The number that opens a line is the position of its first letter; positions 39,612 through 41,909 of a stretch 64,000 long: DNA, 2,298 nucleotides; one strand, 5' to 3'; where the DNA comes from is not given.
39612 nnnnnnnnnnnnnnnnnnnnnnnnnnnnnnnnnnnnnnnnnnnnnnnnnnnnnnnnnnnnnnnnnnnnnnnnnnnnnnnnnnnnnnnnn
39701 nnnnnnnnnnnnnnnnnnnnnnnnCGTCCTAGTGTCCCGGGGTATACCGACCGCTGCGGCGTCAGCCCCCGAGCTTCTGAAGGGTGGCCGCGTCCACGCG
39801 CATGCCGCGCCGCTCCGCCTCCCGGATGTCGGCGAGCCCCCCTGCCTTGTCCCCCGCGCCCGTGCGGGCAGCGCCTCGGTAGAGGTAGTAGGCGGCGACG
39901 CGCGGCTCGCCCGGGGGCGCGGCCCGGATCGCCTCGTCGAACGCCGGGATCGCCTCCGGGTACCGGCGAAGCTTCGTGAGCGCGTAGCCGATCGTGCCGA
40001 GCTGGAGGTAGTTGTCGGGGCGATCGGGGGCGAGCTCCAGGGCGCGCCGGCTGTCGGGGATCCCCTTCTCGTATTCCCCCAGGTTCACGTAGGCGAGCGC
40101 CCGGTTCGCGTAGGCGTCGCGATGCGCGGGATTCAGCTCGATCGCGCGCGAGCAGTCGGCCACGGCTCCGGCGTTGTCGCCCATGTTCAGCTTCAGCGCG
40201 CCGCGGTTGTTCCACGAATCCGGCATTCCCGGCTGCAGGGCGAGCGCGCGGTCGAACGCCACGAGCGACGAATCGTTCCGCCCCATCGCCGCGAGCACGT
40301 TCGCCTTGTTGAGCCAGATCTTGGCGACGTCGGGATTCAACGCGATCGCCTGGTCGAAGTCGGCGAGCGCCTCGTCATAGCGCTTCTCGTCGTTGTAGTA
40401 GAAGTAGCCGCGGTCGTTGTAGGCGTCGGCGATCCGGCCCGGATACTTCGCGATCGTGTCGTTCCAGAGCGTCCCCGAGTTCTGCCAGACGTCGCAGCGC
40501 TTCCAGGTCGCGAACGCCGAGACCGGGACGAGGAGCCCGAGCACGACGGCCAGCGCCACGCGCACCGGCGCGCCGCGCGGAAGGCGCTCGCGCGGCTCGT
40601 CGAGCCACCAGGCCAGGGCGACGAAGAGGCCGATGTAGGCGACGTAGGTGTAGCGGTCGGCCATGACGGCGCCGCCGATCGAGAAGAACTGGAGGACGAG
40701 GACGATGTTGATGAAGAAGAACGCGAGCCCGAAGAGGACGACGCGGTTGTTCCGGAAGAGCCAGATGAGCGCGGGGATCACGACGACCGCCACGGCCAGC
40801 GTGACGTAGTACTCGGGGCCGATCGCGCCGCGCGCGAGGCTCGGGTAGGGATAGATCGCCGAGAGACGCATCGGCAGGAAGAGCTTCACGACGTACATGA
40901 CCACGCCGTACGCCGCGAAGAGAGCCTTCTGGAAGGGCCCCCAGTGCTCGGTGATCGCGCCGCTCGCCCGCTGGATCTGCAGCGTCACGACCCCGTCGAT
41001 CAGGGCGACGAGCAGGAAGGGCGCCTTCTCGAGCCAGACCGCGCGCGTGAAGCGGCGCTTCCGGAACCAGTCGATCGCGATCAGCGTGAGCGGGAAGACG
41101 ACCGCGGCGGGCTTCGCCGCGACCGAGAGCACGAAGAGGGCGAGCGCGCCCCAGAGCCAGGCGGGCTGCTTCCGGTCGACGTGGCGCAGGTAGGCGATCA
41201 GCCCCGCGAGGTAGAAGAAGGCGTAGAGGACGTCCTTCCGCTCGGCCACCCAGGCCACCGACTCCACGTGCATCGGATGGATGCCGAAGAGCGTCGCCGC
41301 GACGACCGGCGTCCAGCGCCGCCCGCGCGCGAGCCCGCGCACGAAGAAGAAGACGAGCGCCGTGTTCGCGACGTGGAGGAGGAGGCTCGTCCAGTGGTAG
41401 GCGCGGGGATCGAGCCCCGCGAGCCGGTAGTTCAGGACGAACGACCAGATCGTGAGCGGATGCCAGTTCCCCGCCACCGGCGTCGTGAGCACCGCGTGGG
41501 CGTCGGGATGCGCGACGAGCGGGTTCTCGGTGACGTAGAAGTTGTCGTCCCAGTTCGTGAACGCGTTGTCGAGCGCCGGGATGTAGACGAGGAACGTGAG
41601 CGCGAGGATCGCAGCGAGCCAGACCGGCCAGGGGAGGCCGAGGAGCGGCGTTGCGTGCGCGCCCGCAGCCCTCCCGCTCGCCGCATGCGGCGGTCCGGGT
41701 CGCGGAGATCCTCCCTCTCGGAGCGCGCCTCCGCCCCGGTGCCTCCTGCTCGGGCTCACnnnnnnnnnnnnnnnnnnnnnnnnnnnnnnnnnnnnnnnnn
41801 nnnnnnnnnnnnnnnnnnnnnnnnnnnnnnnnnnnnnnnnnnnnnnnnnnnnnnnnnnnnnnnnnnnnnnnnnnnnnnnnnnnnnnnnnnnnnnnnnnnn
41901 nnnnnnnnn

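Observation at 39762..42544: Ppm1/Pmt-like two-gene protein O-glycosylation module (GT2 polyprenyl-P-sugar synthase GTGA-coupled to a TMTC-like GT-C/TPR transferase) embedded among cadherin-like surface proteins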

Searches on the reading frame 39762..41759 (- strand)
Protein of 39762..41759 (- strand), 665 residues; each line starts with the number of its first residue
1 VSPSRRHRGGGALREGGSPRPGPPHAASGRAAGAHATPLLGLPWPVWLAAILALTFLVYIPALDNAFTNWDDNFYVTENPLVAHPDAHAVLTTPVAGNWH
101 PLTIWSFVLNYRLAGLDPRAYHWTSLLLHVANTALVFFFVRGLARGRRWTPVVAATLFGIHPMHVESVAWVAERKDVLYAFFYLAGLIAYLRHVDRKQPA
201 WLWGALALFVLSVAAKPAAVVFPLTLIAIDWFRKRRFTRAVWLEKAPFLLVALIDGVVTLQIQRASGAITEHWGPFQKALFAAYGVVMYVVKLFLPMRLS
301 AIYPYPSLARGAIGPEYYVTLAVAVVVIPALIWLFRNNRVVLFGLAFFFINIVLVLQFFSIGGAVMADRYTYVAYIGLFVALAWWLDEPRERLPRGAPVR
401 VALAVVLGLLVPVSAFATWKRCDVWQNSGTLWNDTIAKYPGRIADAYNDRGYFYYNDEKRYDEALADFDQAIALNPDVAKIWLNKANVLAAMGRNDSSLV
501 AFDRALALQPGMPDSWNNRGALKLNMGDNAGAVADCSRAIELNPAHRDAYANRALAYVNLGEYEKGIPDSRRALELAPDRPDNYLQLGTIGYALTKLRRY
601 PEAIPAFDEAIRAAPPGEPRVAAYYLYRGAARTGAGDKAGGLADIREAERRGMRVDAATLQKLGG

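Call 7: search_protein_families(library=pfam, proteins=[window:39762-41759:-], max_evalue=0.01)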
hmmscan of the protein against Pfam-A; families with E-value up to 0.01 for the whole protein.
window:39762-41759:- (665 aa): 17 families
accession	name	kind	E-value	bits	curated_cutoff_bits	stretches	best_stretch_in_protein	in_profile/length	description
PF00515.34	TPR_1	-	2e-32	110.1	27.8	5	513-544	1-32/34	Tetratricopeptide repeat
PF13181.12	TPR_8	-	2.3e-25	87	25.7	3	548-579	2-33/34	Tetratricopeptide repeat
PF07719.23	TPR_2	-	6.7e-23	79.3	27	4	444-477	1-33/34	Tetratricopeptide repeat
PF13431.12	TPR_17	-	2.1e-18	65.4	24.4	2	468-496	2-30/34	Tetratricopeptide repeat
PF13414.12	TPR_11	-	3.8e-18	65.3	26.8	3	455-493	4-42/42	TPR repeat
PF13432.12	TPR_16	-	3.2e-17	63.1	32.7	3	460-513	12-65/65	Tetratricopeptide repeat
PF13371.12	TPR_9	-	1.2e-14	54.5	35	2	499-551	15-67/73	Tetratricopeptide repeat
PF13424.12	TPR_12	-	6.9e-14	52.2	30.1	1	549-614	5-75/77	Tetratricopeptide repeat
PF14559.12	TPR_19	-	9.1e-13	48.8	25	1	457-511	3-57/68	Tetratricopeptide repeat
PF13428.12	TPR_14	-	2e-12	46.9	23.5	1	454-487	10-43/44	Tetratricopeptide repeat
PF13374.12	TPR_10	-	5.4e-07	29.9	27.5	0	444-474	2-31/42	Tetratricopeptide repeat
PF23914.1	TPR_CcmH_CycH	-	1.6e-05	25.2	42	1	505-620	42-157/158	Cytochrome c-type biogenesis protein H TPR domain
PF13176.12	TPR_7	-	0.00099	19.5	27.9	0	590-614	5-29/36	Tetratricopeptide repeat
PF13174.12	TPR_6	-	0.002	19.1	26.3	0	451-477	7-32/33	Tetratricopeptide repeat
PF12895.13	ANAPC3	-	0.0052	17.5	27.2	0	536-609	12-81/82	Anaphase-promoting complex, cyclosome, subunit 3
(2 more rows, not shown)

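Call 8: search_protein_families(library=ncbifam, proteins=[window:39762-41759:-], max_evalue=0.01)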
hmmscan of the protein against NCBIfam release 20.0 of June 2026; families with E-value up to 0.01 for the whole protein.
window:39762-41759:- (665 aa): 20 families
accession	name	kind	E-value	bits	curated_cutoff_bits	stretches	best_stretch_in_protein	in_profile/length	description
NF040959.1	MamA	equivalog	1.3e-19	70.5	200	3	489-588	81-180/204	magnetosome protein MamA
TIGR00990.1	3a0801s09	subfamily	9.7e-15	54.2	757.25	2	515-595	333-413/615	mitochondrial import receptor subunit TOM70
TIGR02521.1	type_IV_pilW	equivalog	7.6e-14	51.8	154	2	443-521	30-107/234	type IV pilus biogenesis/stability protein PilW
TIGR02917.1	PEP_TPR_lipo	equivalog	2.7e-12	45.4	312.2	1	458-615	138-292/899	XrtA/PEP-CTERM system TPR-repeat protein PrsT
NF008391.2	PRK11189.1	equivalog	3.7e-11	43.1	250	1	481-564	67-150/297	lipoprotein NlpI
TIGR02552.1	LcrH_SycD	equivalog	3.6e-09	36.5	104.8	1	452-556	26-131/136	SycD/LcrH family type III secretion system chaperone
NF033762.1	social_mot_Tgl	equivalog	4.7e-08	32.7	225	1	444-603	65-223/252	social motility TPR repeat lipoprotein Tgl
NF047558.1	TPR_END_plus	domain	1.8e-07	31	32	0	454-478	8-32/56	TPR end-of-group domain-containing protein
NF033758.1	gliding_GltE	equivalog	5.7e-07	28.9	225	1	441-490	287-335/411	adventurous gliding motility TPR repeat lipoprotein GltE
NF033920.0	C39_PA2778_fam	equivalog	1.3e-06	28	150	1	414-510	161-255/255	PA2778 family cysteine peptidase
NF002725.1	PRK02603.1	equivalog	1e-05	25.6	143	1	457-531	47-124/173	photosystem I assembly protein Ycf3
NF047371.1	FlcA_CTERM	equivalog_domain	1.4e-05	23.7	300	1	450-507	479-535/646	periplasmic flagellar collar protein FlcA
NF041522.1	TPR_sll0314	equivalog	3.4e-05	23.2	225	0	454-516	189-258/275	Sll0314/Alr1548 family TPR repeat-containing protein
TIGR04510.1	mod_pep_cyc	subfamily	6.6e-05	21.6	400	1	457-619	410-571/814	putative peptide modification system cyclase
NF052415.1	T3SS_chap_SctY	equivalog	0.0003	21.3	70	0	458-507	53-105/106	type III secretion apparatus assembly chaperone SctY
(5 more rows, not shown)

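Call 10: search_solved_structures(query=window:39762-41759:-, max_evalue=1)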
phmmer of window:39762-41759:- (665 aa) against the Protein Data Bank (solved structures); distinct sequences matched with E-value up to 1: 185 (the best 60 are shown).
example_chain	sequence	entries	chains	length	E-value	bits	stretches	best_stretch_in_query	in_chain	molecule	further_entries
9qhb_A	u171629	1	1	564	4e-52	180.6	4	442-592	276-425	Engineered tetratricopeptide repeat protein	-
7yeh_B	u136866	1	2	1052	1.1e-32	116.4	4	459-588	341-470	UDP-N-acetylglucosamine--peptide N-acetylglucosaminyltransferase 110 kDa subunit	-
7yea_A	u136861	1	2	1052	1.1e-32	116.4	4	459-588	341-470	UDP-N-acetylglucosamine--peptide N-acetylglucosaminyltransferase 110 kDa subunit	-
7ntf_A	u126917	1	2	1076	1.3e-32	116.2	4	459-588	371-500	Isoform 1 of UDP-N-acetylglucosamine--peptide N-acetylglucosaminyltransferase 110 kDa subu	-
8bu0_A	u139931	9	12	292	4.7e-29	104.4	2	442-583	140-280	Consensus tetratricopeptide repeat protein | Crystal structure of an 8-repeat consensus TPR superhelix with Zinc. | Monomer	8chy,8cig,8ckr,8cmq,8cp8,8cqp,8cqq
9qhc_A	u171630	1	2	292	7.3e-27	97.2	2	442-588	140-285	Engineered tetratricopeptide repeat protein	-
1w3b_A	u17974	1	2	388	1.1e-22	83.3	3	458-616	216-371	UDP-N-ACETYLGLUCOSAMINE--PEPTIDE N-ACETYLGLUCOSAMINYLTRANSFERASE 110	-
6eou_A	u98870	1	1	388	3.4e-22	81.7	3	458-616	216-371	UDP-N-acetylglucosamine--peptide N-acetylglucosaminyltransferase 110 kDa subunit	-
7kw7_E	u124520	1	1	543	1.2e-16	63.3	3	519-612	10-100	Stress-induced-phosphoprotein 1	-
5lwv_A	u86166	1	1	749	1.1e-15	60.2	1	427-588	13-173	Host cell factor 1,UDP-N-acetylglucosamine--peptide N-acetylglucosaminyltransferase 110 kD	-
5lvv_A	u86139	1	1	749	7.2e-15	57.5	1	440-588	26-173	UDP-N-acetylglucosamine--peptide N-acetylglucosaminyltransferase 110 kDa subunit,UDP-N-ace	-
8ch0_A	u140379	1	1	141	7.3e-15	57.5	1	444-578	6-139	Consensus tetratricopeptide repeat protein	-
5a01_A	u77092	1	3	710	9.3e-15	57.1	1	460-588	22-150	O-GLYCOSYLTRANSFERASE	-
2fo7_A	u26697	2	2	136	1.3e-14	56.6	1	445-578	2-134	SYNTHETIC CONSENSUS TPR PROTEIN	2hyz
9hb4_G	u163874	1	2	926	1.5e-14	56.4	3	512-576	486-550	Sperm-associated antigen 1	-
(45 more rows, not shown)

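Call 24: find_related_loci(query=A1, collection=genome_contigs, flank=6000)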
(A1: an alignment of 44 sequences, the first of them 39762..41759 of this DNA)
Query A1 (665 aa) in genome_contigs; peptide patterns used: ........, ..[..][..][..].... (x = any residue, [..] = any of these).
600 stretches matched a pattern (row limit reached: there are more); 599 encode a relative of the query (tblastn E <= 1e-3); the best 80 are kept; 80 distinct loci.
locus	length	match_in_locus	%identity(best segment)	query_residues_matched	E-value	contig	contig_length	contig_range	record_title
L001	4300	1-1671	68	118-665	0e+0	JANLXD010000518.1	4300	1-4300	MAG: Candidatus Eisenbacteria bacterium isolate OTE_20_metabat_128 OTE_20_k141_2733475, whole genome shotgun sequence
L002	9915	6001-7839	57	55-665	0e+0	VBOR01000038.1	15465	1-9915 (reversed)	MAG: Candidatus Eisenbacteria bacterium isolate WS_1 14_0929_05_30cm_scaffold_2882, whole genome shotgun sequence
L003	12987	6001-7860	58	46-663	0e+0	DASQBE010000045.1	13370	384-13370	MAG TPA_asm: Candidatus Binatia bacterium isolate SMAG_U11663 k141_1550707, whole genome shotgun sequence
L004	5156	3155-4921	51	46-665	0e+0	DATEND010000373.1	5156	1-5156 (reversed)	MAG TPA_asm: Candidatus Eisenbacteria bacterium isolate SMAG_U8960 k141_562058, whole genome shotgun sequence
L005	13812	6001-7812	37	46-664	1e-123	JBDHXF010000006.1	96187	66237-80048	MAG: Chlorobiota bacterium isolate AS-MESO-3CA.21 NODE_829_length_96187_cov_5.331734, whole genome shotgun sequence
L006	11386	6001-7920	35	48-660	6e-123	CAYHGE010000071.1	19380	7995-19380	MAG TPA_asm: uncultured Draconibacterium sp. isolate ERP119702_co1_334 genome assembly, contig: NODE_3131_length_19380_c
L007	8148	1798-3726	36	14-665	4e-121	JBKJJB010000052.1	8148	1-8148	MAG: Chitinophagales bacterium isolate ant_bin.189 S1Ck117_5820392_flag_1_multi_11.8133_len_8148, whole genome shotgun s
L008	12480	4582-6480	36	14-664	2e-120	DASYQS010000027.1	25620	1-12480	MAG TPA_asm: Chitinophagaceae bacterium isolate SMAG_U4491 k141_2950373, whole genome shotgun sequence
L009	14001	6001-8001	37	6-663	6e-119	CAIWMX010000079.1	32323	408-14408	MAG: uncultured Bacteroidales bacterium isolate AM-2014_bin-2482 genome assembly, contig: bin-2482:079/140, whole genome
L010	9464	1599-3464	36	43-664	5e-116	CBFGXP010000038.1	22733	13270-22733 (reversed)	MAG TPA_asm: uncultured bacterium isolate SRR32277365_metabat2_26 genome assembly, contig: ERZ27320638.222, whole genome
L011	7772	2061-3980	36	1-664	3e-115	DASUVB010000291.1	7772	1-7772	MAG TPA_asm: Flavisolibacter sp. isolate SMAG_U1804 k141_1328070, whole genome shotgun sequence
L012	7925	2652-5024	36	20-652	3e-115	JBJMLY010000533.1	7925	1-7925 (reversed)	MAG: Cytophagaceae bacterium isolate H3_16_all_fractions_metab_44_44_0 k255_8102605, whole genome shotgun sequence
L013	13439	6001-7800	34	46-654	6e-114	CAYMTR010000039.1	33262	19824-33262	MAG TPA_asm: uncultured Prolixibacteraceae bacterium isolate SRP294416_co1_202 genome assembly, contig: NODE_2270_length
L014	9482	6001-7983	34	12-663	2e-112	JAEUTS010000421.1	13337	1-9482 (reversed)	MAG: Bacteroidia bacterium isolate new MAG-335 k141_4112640, whole genome shotgun sequence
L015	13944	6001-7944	33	51-663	1e-109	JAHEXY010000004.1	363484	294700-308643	MAG: Bacteroidetes bacterium isolate nzgw115 NODE_23_length_363485_cov_10.024281, whole genome shotgun sequence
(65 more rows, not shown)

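Call 26: predict_structure(alignment_id=A1)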
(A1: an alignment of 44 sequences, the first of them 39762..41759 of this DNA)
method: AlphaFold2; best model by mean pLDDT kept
length: 665 residues; sequences in the alignment: 44
mean_pLDDT: 88.4   pTM: 0.84
mean pLDDT of the five models: 88.4, 87.3, 87.0, 86.8, 85.9
residues with pLDDT >= 90: 463; 70-90: 127; 50-70: 36; < 50: 39
segments of 3 or more residues with pLDDT < 50: 1-6, 8-18, 25-38, 363-368
pLDDT, mean of each block of 10 residues (from residue 1): 42 43 48 47 91 98 91 89 89 87 96 94 97 98 93 97 92 94 98 97 98 93 97 97 98 92 76 77 85 81 59 80 93 93 94 73 50 89 90 76 93 94 92 91 91 95 98 93 98 98 97 97 98 98 95 98 98 92 95 98 98 93 96 95 95 87 74
secondary structure, 60 per line:
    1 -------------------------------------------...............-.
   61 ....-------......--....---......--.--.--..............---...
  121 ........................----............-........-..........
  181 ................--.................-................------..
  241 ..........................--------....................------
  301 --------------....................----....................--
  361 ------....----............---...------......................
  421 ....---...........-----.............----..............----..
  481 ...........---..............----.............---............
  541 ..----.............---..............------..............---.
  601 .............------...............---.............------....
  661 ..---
elements in order: H44-58 H60-64 H72-77 H80-83 H87-92 H101-114 H118-144 H149-160 H162-169 H171-196 H199-215 H217-232 H239-266 H275-294 H315-334 H339-358 H367-370 H375-386 H399-424 H428-438 H444-456 H461-474 H479-491 H495-508 H513-525 H529-542 H547-559 H563-576 H583-596 H600-613 H620-634 H638-650 H657-662

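Call 30: fold_search(model_id=the predicted structure, library=pdb)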
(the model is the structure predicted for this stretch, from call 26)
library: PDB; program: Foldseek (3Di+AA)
matches with E <= 10: 1415; with E <= 0.001: 356
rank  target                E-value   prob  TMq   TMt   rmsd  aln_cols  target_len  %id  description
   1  8chy                  1.6e-09  1.00  0.31  0.69   8.9       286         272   24  Crystal structure of an 8-repeat consensus TPR superhelix with Zinc. (released 2024-02-21)
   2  9qhc_B                4.0e-09  1.00  0.32  0.74   2.6       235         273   26  Crystal structure of 8-repeat CTPR protein with eliminated coordination sites (released 2025-10-22)
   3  1w3b_A                5.0e-09  1.00  0.30  0.49  16.2       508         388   16  The superhelical TPR domain of O-linked GlcNAc transferase reveals structural similarities to importin alpha. (released 2004-09-09)
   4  9qhb                  1.0e-08  1.00  0.31  0.71   9.7       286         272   24  Crystal structure of 16-repeat CTPR protein with eliminated coordination sites (released 2025-10-22)
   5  7yea_A                1.9e-08  1.00  0.32  0.22  18.2       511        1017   17  Human O-GlcNAc transferase Dimer (released 2023-07-12)
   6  6eou                  2.5e-08  1.00  0.30  0.55  14.4       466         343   16  O-GlcNAc transferase TPR domain with the intellectual disability associated mutation L254F (released 2018-05-09)
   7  9qhc_A                2.9e-08  1.00  0.31  0.72   2.6       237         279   26  Crystal structure of 8-repeat CTPR protein with eliminated coordination sites (released 2025-10-22)
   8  1w3b_B                3.6e-08  1.00  0.31  0.54   8.7       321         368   17  The superhelical TPR domain of O-linked GlcNAc transferase reveals structural similarities to importin alpha. (released 2004-09-09)
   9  5hgv_A                1.4e-07  1.00  0.24  0.23   8.9       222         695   24  Structure of an O-GlcNAc transferase point mutant, D554N in complex with peptide (released 2016-09-14)
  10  8cm9_B                1.8e-07  1.00  0.24  0.23   9.7       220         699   24  Structure of human O-GlcNAc transferase in complex with UDP and tP11 (released 2023-10-04)
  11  9gaw_P                1.9e-07  1.00  0.30  0.39  23.4       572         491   14  High-resolution structure of the Anaphase-promoting complex/cyclosome (APC/C) bound to co-activator Cdh1 (released 2024-08-14)
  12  4gyw_A                2.0e-07  1.00  0.24  0.23   9.1       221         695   24  Crystal structure of human O-GlcNAc Transferase in complex with UDP and a glycopeptide (released 2012-10-31)
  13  5a01_A                2.2e-07  1.00  0.24  0.23  10.1       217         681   24  O-GlcNAc transferase from Drososphila melanogaster (released 2016-04-27)
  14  6q6g_J                2.2e-07  1.00  0.31  0.40  22.7       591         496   13  Cryo-EM structure of the APC/C-Cdc20-Cdk2-cyclinA2-Cks2 complex, the D1 box class (released 2019-09-11)
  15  6e37_A                2.4e-07  1.00  0.24  0.23   9.3       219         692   24  O-GlcNAc Transferase in complex with covalent inhibitor (released 2019-11-06)
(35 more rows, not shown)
